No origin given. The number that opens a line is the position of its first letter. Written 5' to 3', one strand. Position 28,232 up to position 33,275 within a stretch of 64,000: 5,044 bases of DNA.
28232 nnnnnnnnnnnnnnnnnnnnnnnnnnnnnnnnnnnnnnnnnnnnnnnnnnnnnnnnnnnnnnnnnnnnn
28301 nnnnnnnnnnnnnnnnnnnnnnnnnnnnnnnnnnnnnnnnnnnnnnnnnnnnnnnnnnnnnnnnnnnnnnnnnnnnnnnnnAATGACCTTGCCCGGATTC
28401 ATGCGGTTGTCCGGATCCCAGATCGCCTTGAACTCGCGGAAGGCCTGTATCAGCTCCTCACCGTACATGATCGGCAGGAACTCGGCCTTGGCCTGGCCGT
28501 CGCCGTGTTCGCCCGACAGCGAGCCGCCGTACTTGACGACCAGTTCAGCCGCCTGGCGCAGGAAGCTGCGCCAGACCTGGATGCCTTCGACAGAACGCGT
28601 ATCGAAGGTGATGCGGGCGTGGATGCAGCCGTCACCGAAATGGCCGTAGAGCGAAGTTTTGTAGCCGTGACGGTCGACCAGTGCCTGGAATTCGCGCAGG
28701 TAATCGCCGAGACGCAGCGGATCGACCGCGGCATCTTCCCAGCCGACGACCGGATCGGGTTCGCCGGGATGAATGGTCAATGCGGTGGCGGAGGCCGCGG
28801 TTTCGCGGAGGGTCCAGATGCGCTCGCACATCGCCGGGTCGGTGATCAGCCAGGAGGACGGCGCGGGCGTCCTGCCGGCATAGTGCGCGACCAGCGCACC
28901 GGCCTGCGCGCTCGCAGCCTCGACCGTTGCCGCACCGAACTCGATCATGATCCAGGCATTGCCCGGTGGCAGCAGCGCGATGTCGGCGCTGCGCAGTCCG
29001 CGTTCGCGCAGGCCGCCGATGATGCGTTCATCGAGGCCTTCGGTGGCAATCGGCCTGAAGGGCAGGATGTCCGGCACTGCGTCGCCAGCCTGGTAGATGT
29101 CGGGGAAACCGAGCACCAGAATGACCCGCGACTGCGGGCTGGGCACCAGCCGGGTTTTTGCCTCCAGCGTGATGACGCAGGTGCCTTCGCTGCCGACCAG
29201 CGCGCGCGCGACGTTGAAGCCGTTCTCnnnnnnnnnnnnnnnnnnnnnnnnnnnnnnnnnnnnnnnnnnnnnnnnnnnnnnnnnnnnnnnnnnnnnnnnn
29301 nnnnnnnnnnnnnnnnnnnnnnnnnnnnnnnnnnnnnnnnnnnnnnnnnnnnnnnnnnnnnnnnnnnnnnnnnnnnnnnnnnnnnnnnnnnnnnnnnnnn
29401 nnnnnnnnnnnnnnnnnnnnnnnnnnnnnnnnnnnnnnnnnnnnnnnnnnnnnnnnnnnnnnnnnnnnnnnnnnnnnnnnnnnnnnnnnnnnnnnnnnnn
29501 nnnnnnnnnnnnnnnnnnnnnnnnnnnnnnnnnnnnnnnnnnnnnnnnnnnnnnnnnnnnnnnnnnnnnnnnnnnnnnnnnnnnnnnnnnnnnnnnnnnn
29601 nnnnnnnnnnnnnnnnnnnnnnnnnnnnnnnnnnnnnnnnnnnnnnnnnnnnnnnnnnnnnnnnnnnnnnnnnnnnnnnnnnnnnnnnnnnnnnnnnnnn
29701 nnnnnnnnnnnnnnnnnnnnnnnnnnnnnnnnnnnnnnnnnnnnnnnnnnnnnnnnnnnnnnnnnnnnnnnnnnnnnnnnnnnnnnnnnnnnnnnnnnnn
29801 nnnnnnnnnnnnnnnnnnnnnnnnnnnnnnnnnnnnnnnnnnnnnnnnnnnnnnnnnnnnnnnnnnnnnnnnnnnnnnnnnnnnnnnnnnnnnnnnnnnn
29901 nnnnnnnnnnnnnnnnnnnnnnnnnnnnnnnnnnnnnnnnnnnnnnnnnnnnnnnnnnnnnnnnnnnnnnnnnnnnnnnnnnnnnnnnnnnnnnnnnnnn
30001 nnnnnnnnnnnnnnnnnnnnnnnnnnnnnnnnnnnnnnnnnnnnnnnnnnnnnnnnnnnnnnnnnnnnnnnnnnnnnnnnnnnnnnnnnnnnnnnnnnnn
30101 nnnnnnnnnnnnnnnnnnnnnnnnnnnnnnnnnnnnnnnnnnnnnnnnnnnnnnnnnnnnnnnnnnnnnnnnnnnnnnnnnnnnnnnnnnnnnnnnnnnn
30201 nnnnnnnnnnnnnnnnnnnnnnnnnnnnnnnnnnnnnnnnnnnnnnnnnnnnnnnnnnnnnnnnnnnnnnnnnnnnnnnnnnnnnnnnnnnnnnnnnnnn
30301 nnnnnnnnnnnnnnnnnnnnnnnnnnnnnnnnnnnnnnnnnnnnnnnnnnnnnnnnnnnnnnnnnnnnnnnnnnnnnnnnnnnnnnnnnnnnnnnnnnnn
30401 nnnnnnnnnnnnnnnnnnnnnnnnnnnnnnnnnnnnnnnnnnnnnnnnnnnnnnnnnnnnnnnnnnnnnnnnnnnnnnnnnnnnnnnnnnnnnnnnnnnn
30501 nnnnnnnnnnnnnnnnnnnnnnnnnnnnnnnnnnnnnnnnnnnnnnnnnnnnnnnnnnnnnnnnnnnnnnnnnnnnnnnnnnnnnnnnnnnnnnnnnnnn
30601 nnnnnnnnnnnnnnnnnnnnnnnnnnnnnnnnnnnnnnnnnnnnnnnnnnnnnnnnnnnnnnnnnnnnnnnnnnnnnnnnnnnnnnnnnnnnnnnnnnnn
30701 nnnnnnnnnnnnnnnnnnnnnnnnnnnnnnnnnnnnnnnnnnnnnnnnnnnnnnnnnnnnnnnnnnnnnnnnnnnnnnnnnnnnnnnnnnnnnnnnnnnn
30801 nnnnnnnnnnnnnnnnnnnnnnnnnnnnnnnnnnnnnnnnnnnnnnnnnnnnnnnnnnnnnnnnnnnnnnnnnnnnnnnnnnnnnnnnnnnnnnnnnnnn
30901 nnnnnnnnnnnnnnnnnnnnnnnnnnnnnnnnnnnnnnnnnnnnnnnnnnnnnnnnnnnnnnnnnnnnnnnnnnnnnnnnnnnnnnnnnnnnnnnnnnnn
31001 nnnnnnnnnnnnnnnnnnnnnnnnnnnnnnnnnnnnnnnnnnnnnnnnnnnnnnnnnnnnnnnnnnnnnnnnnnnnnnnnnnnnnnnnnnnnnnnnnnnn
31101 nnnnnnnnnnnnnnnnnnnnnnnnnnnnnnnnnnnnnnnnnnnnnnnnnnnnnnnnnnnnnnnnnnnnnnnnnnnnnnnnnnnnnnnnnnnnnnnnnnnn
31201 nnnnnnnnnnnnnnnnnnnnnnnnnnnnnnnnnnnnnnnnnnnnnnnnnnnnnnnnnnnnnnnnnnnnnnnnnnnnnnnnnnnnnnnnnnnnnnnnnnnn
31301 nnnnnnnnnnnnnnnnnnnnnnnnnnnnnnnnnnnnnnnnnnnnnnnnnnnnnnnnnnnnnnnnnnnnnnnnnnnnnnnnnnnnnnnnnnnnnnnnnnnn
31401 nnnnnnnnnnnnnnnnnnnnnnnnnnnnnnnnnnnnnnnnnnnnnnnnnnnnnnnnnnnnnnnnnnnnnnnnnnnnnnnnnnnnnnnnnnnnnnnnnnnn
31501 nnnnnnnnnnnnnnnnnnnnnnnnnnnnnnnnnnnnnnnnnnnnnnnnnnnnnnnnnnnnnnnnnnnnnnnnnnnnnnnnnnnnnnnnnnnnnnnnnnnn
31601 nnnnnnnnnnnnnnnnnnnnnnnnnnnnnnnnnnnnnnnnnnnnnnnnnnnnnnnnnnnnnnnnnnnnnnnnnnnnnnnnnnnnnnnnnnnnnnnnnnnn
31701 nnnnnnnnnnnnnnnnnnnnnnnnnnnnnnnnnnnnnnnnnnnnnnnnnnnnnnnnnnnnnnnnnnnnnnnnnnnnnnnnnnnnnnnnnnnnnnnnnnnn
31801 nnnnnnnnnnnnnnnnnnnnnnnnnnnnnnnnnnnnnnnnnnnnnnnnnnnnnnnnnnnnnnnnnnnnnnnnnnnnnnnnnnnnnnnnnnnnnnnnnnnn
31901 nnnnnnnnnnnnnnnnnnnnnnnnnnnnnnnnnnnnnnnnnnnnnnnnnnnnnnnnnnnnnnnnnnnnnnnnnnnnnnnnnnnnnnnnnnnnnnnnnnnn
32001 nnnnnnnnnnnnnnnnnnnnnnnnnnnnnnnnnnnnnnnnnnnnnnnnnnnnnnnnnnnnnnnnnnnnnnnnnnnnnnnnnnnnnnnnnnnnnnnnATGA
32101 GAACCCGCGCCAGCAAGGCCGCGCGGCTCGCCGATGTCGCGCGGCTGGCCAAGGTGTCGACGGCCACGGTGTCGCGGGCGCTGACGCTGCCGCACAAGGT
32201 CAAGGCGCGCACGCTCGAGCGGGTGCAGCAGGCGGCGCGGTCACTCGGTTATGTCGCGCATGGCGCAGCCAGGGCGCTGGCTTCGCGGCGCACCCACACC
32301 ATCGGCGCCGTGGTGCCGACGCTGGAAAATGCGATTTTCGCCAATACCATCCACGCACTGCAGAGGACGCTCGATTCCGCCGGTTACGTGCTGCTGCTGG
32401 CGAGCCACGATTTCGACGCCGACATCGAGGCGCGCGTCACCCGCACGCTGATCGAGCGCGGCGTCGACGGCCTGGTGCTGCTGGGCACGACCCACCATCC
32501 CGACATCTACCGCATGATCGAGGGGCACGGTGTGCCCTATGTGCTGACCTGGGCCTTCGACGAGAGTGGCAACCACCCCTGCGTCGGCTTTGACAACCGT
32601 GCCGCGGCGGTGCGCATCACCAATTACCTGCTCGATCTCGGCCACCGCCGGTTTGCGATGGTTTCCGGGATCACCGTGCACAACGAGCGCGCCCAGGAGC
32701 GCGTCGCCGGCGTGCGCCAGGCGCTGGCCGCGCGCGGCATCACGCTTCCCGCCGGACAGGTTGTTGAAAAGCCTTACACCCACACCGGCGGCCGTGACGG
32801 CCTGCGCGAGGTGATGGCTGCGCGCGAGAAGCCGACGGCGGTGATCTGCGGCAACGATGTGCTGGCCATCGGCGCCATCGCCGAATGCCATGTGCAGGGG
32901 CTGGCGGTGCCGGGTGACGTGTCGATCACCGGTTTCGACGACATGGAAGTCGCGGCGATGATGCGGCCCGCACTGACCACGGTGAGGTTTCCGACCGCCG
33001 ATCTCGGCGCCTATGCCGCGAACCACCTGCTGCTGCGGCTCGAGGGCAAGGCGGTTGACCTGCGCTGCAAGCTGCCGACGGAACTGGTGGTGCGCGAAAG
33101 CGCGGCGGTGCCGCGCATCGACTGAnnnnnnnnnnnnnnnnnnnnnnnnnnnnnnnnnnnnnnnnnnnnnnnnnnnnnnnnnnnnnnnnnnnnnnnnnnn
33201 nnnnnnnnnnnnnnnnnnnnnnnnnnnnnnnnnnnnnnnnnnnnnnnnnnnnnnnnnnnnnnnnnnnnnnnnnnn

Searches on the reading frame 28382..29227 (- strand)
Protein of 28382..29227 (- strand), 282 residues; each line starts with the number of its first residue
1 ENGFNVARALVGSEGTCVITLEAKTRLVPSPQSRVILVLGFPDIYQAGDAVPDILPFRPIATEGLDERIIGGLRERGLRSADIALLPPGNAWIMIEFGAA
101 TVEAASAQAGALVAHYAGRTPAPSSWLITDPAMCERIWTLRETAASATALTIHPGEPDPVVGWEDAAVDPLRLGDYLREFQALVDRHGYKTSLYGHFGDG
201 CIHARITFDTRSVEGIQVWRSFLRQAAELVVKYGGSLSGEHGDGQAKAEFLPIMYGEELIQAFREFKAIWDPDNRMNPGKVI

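Call 66: search_solved_structures(query=window:28382-29227:-, max_evalue=1e-8, show_alignments=5)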
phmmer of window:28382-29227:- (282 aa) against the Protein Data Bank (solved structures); distinct sequences matched with E-value up to 1e-8: 6.
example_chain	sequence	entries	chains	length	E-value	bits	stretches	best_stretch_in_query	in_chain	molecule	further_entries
8jdc_A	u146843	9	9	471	3.8e-18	69.2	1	3-282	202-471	Probable D-lactate dehydrogenase, mitochondrial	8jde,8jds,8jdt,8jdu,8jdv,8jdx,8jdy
8jdb_A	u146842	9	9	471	9.1e-17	64.6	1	3-282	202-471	Probable D-lactate dehydrogenase, mitochondrial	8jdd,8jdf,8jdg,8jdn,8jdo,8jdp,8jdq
7qh2_C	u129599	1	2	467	1.1e-16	64.4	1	2-281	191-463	Lactate dehydrogenase (NAD(+),ferredoxin) subunit LctD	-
3pm9_A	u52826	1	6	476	2.1e-13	53.6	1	3-282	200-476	Putative oxidoreductase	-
6lpn_A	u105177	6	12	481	3.4e-12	49.6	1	2-281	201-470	D-2-hydroxyglutarate dehydrogenase, mitochondrial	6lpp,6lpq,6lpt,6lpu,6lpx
9qgz_A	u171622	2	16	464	2.1e-09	40.5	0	163-281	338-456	Glycolate oxidase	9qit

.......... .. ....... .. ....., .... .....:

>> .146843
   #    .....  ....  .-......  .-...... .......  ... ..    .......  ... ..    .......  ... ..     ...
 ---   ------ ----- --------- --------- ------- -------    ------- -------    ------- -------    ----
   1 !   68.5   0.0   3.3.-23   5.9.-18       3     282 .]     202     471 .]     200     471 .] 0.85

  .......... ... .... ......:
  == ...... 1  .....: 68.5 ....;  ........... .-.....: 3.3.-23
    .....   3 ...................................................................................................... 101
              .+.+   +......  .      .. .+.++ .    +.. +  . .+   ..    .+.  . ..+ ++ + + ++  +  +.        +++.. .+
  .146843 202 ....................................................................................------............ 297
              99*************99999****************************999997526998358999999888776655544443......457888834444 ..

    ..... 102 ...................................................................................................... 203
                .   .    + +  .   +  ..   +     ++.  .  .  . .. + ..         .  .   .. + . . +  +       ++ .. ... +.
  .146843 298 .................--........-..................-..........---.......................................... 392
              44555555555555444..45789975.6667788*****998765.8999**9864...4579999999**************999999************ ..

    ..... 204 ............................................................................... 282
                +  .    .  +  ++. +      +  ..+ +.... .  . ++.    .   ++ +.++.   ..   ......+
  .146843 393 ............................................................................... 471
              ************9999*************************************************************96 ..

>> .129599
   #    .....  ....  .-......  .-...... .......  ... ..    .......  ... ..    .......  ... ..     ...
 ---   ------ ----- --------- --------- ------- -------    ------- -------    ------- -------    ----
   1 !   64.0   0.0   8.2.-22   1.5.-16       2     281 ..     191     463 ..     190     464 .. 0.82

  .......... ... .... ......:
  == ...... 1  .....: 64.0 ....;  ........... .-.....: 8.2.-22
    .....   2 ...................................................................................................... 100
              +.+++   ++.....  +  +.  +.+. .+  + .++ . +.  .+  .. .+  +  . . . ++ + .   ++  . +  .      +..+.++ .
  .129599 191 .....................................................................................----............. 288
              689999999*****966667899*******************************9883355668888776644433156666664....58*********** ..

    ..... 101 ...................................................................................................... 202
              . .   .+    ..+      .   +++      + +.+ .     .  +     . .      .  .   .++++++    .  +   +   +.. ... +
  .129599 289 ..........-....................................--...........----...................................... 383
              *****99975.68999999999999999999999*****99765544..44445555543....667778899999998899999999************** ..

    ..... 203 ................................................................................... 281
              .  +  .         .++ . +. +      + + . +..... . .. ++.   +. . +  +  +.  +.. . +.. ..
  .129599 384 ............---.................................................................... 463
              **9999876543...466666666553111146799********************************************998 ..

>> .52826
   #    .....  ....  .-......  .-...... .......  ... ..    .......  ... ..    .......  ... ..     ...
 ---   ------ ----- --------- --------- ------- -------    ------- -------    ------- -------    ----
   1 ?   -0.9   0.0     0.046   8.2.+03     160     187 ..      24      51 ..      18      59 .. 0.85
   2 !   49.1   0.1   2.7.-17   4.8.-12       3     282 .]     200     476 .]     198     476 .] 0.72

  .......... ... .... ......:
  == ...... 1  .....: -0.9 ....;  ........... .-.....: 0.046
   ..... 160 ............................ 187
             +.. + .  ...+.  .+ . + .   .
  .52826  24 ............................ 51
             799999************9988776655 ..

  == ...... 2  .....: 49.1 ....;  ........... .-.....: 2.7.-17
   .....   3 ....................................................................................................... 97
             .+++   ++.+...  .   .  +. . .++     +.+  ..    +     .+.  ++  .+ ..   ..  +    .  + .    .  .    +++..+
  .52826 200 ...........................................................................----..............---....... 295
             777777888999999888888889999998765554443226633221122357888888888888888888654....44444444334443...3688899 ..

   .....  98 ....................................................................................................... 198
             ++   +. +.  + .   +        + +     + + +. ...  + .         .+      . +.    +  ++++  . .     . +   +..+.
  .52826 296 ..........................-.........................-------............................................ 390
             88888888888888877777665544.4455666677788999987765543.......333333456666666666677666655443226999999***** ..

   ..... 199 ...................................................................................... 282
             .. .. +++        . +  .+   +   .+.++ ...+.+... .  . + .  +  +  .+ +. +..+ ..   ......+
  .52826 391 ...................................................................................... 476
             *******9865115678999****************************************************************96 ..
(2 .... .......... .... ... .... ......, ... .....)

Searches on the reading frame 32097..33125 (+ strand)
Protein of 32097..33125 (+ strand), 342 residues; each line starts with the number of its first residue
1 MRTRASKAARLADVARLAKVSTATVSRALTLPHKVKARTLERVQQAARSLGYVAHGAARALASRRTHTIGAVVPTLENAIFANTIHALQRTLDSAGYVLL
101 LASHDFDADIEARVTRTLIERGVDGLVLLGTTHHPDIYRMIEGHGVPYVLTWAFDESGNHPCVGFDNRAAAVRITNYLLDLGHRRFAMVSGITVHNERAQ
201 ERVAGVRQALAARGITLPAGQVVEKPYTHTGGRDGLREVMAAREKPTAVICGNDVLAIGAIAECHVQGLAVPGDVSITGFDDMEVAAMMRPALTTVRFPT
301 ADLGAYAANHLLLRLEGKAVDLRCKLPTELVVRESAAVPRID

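Call 3: search_protein_families(library=pfam, proteins=[window:32097-33125:+])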
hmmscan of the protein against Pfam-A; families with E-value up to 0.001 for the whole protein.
window:32097-33125:+ (342 aa): 4 families
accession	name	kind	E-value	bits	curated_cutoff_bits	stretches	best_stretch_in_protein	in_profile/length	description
PF13377.12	Peripla_BP_3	-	8.4e-34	117.5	26.5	1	176-335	2-166/167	Periplasmic binding protein-like domain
PF00532.27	Peripla_BP_1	-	3.7e-30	105.8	22.2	1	66-312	1-258/281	Periplasmic binding proteins and sugar binding domain of LacI family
PF13407.12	Peripla_BP_4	-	5.4e-14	52.8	35.1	1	69-317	1-256/258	Periplasmic binding protein domain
PF00356.27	LacI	-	1.7e-13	50.5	27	1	11-53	2-44/46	Bacterial regulatory proteins, lacI family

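Call 4: search_protein_families(library=ncbifam, proteins=[window:32097-33125:+])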
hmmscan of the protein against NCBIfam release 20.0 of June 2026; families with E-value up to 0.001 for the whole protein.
window:32097-33125:+ (342 aa): 18 families
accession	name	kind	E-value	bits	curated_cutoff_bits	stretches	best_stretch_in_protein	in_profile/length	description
NF052440.1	TransRegGNTRPSEAE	equivalog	1e-76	258.2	400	1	4-336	1-333/333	HTH-type transcriptional regulator GntR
NF008269.0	PRK11041.1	equivalog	1.1e-67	228.5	436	1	4-339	5-340/342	DNA-binding transcriptional regulator CytR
NF047341.1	lactose_RbsR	equivalog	1.7e-62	211.7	382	1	11-337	5-329/331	ribose utilization transcriptional repressor RbsR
TIGR01481.1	ccpA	equivalog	1.9e-56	191.9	442.35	1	12-335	6-328/330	catabolite control protein A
NF007743.0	PRK10423.1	equivalog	1.5e-54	185.3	531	1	9-335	2-329/330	ribose operon transcriptional repressor RbsR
NF007979.0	PRK10703.1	equivalog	1.8e-51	175.3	501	1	9-337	2-332/341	HTH-type transcriptional repressor PurR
NF047913.1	TransRegIdnR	equivalog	1.5e-47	162.5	500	1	10-320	7-314/331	DNA-binding transcriptional regulator IdnR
NF011563.0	PRK14987.1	equivalog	4.6e-45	154.3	433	1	8-321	5-315/331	gluconate operon transcriptional repressor GntR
NF007075.0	PRK09526.1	subfamily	5.2e-45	153.9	340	1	6-339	3-334/358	LacI family DNA-binding transcriptional regulator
NF008002.0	PRK10727.1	equivalog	1.9e-40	139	557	1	9-336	2-329/341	HTH-type transcriptional regulator GalR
NF007706.0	PRK10401.1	equivalog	3.4e-40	138.4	555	1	11-337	4-330/346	HTH-type transcriptional regulator GalS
NF007449.0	PRK10014.1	subfamily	4e-40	137.9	310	1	6-329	4-337/342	Mal regulon transcriptional regulator MalI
NF051853.1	TransRegUriRCory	equivalog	9.5e-39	133.4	550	1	11-336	3-324/327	transcriptional regulator UriR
TIGR02417.1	fruct_sucro_rep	subfamily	5e-34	118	389.55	1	11-333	2-326/327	D-fructose-responsive transcription factor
NF008452.0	PRK11303.1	equivalog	1.2e-26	93.7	385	1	10-292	2-285/332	catabolite repressor/activator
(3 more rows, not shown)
